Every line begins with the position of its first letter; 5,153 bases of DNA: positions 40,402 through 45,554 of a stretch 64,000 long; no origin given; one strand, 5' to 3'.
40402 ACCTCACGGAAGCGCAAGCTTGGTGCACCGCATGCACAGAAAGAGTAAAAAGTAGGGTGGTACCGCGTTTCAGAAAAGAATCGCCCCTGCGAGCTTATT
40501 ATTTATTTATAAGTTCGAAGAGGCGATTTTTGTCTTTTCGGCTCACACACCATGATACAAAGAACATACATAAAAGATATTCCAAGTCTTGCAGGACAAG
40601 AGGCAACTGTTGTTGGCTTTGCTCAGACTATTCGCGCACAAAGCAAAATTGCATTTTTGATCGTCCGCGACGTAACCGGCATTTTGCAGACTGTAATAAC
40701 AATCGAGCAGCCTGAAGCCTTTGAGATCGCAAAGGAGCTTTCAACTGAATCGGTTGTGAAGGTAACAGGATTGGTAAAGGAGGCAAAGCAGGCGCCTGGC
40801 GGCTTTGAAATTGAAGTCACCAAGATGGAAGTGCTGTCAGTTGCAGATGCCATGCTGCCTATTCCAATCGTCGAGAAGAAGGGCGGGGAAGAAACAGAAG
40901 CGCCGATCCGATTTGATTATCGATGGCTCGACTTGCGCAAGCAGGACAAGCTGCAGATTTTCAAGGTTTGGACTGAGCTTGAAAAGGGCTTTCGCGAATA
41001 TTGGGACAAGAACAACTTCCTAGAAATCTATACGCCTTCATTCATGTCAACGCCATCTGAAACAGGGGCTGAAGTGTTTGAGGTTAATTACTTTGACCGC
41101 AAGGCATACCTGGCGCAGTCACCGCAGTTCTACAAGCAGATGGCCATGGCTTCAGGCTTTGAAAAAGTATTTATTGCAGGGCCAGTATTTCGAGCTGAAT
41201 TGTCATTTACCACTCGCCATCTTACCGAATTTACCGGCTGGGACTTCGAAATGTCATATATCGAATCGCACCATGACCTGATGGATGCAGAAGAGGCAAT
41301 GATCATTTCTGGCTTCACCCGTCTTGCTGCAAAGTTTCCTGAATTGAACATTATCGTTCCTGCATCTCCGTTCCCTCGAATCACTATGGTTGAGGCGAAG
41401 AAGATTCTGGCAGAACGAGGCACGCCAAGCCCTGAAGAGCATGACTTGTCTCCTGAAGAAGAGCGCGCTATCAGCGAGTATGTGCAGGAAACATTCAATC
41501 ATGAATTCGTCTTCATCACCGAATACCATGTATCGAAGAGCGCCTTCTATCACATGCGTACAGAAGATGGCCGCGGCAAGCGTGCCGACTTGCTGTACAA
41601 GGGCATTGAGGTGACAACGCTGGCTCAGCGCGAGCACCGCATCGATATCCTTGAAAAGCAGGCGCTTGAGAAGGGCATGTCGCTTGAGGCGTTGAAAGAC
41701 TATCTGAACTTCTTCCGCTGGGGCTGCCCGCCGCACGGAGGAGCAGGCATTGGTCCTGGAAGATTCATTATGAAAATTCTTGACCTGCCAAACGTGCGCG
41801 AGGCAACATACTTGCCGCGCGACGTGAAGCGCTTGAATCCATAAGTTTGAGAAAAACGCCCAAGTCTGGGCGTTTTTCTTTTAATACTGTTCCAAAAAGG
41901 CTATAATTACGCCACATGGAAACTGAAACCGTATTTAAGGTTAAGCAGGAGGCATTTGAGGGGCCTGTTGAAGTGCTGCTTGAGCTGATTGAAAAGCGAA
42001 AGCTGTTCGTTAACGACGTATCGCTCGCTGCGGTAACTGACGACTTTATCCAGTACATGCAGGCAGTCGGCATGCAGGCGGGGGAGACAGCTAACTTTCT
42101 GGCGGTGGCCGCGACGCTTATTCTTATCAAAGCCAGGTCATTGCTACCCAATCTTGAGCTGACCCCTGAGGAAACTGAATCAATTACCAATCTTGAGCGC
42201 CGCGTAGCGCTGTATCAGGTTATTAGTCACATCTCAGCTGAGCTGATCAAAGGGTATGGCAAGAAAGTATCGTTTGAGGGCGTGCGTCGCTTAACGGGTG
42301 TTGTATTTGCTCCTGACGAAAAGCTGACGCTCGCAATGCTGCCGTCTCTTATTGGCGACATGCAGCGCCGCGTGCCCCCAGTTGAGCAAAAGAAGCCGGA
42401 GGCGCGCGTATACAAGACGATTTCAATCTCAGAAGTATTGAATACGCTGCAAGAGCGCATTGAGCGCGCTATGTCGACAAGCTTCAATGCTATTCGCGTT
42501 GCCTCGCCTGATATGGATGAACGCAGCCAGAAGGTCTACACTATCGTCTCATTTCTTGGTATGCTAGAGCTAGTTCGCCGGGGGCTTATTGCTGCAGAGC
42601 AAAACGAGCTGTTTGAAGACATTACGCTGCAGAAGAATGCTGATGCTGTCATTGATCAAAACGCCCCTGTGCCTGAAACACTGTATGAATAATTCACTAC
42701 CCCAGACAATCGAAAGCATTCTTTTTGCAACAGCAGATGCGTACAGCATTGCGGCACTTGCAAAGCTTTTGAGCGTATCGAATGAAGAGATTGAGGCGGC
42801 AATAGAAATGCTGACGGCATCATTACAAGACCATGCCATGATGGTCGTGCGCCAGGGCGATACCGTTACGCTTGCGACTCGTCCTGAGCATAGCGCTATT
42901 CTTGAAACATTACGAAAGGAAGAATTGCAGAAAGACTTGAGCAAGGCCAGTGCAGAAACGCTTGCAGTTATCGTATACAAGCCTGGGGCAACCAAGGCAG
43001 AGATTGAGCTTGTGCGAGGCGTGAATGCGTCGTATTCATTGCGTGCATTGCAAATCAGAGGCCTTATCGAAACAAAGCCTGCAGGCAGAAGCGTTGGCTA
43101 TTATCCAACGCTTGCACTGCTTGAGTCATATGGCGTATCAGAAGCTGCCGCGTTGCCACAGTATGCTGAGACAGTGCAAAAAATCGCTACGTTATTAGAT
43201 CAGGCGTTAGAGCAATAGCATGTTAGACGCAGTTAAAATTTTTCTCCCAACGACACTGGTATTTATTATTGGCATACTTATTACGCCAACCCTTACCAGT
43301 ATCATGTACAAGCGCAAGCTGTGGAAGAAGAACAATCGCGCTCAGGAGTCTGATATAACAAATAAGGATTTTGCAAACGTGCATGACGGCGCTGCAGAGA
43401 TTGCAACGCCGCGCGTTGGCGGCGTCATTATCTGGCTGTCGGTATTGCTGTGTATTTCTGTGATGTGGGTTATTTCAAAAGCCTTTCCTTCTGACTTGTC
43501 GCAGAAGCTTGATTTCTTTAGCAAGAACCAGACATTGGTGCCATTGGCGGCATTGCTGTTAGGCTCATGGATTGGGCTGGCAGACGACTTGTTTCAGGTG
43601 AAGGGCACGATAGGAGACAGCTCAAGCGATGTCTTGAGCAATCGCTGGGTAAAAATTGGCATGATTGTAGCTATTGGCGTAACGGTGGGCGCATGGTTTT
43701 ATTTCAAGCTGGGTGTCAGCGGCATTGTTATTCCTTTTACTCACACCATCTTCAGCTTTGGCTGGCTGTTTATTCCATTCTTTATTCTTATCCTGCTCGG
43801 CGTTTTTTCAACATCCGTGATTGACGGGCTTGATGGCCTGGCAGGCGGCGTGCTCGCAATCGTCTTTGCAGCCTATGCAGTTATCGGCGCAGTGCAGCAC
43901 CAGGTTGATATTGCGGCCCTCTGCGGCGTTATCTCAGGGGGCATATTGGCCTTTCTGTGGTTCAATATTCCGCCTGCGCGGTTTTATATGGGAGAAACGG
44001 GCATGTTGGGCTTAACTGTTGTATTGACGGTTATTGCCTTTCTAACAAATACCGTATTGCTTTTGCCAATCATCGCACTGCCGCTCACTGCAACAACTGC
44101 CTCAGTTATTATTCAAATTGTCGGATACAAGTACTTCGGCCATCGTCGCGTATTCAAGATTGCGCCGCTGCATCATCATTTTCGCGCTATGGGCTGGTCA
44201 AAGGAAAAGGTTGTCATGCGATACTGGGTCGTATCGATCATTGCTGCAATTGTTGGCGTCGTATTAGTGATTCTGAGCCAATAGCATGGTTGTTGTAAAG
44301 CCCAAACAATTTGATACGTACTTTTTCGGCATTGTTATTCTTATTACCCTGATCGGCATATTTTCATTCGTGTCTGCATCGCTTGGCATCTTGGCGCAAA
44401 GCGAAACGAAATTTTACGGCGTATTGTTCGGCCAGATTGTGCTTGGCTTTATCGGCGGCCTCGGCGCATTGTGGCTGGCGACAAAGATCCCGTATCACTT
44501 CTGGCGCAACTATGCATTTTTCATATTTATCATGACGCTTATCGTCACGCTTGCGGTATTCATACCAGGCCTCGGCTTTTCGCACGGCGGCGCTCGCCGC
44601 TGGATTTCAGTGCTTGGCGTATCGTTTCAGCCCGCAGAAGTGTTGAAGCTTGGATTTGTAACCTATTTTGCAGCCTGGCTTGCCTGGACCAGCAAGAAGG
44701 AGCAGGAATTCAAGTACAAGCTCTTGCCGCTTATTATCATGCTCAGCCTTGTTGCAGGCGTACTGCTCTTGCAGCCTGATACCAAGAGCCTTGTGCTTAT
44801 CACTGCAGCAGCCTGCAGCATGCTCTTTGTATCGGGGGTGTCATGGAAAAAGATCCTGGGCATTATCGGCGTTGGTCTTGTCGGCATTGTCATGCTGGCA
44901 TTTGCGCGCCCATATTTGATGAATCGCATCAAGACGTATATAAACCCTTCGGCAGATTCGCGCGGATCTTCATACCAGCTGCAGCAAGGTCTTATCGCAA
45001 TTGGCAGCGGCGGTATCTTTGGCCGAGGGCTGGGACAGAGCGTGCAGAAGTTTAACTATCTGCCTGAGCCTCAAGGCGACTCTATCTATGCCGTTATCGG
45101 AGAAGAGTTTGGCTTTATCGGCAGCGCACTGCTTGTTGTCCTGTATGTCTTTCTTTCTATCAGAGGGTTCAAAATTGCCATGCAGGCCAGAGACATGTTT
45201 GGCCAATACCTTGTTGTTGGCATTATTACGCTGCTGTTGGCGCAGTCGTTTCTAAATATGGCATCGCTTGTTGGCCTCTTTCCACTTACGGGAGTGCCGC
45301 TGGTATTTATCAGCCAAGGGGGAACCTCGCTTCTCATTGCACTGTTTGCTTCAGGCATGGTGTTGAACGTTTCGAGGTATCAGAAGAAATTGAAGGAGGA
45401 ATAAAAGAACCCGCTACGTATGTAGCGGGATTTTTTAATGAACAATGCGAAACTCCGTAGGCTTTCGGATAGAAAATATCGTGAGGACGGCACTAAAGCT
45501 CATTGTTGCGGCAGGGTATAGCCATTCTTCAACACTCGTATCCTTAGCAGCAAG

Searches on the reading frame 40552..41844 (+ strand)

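Call 88: search_protein_families(library=pfam, proteins=[window:40552-41844:+], max_evalue=0.00001)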
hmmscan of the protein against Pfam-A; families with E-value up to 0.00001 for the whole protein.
window:40552-41844:+ (430 aa): 2 families
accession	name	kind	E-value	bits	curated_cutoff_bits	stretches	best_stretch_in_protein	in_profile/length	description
PF00152.25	tRNA-synt_2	-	1.1e-70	238.6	25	1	119-424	4-307/308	tRNA synthetases class II (D, K and N)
PF01336.31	tRNA_anti-codon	-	3.5e-13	49.7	27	1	19-95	2-75/75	OB-fold nucleic acid binding domain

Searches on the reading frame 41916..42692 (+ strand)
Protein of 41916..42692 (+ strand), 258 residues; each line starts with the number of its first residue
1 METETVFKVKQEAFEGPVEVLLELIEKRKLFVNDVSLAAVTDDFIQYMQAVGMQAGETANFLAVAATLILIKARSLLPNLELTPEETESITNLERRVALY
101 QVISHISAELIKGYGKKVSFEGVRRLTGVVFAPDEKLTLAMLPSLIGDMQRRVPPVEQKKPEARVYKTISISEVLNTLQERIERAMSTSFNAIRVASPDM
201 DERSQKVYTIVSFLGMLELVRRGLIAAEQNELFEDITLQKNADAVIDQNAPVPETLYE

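Call 88: search_protein_families(library=pfam, proteins=[window:41916-42692:+], max_evalue=0.00001)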
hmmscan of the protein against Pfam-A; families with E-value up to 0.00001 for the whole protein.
window:41916-42692:+ (258 aa): 1 family
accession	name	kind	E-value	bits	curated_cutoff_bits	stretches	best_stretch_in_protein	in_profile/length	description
PF02616.19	SMC_ScpA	-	4.4e-17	63.3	24.6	1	24-238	1-229/232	Segregation and condensation protein ScpA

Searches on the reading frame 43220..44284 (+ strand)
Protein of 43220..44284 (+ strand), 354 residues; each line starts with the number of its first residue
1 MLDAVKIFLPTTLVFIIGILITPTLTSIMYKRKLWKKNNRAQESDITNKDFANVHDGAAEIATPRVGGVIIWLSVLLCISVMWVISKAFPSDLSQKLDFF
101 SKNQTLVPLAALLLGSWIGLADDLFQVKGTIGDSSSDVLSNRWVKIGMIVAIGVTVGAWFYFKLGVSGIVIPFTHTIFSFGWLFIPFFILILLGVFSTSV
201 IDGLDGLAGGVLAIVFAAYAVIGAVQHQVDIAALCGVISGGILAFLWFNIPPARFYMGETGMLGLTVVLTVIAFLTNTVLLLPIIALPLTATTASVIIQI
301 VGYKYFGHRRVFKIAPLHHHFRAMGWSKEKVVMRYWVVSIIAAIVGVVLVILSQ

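Call 88: search_protein_families(library=pfam, proteins=[window:43220-44284:+], max_evalue=0.00001)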
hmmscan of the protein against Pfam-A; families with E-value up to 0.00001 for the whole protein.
window:43220-44284:+ (354 aa): 1 family
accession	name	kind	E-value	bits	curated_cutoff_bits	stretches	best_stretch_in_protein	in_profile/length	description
PF00953.26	Glycos_transf_4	-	2.5e-20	73.5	27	1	108-275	4-158/160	Glycosyl transferase family 4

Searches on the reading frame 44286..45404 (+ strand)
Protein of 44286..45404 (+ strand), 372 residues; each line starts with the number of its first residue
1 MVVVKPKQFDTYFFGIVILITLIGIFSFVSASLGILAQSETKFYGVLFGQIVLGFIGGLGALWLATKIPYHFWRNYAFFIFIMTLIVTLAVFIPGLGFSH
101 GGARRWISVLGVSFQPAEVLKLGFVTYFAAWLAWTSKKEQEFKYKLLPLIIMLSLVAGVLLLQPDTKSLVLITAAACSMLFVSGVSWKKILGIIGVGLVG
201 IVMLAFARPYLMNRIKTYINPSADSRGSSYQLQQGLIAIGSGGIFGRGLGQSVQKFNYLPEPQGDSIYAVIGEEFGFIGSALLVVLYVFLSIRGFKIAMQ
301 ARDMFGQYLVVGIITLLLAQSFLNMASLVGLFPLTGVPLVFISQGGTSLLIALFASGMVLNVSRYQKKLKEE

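Call 88: search_protein_families(library=pfam, proteins=[window:44286-45404:+], max_evalue=0.00001)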
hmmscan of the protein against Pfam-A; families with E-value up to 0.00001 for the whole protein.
window:44286-45404:+ (372 aa): 1 family
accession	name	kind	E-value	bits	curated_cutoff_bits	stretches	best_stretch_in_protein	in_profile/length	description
PF01098.24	FTSW_RODA_SPOVE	-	1.6e-91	307.4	26.4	1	12-367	3-355/356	Cell cycle protein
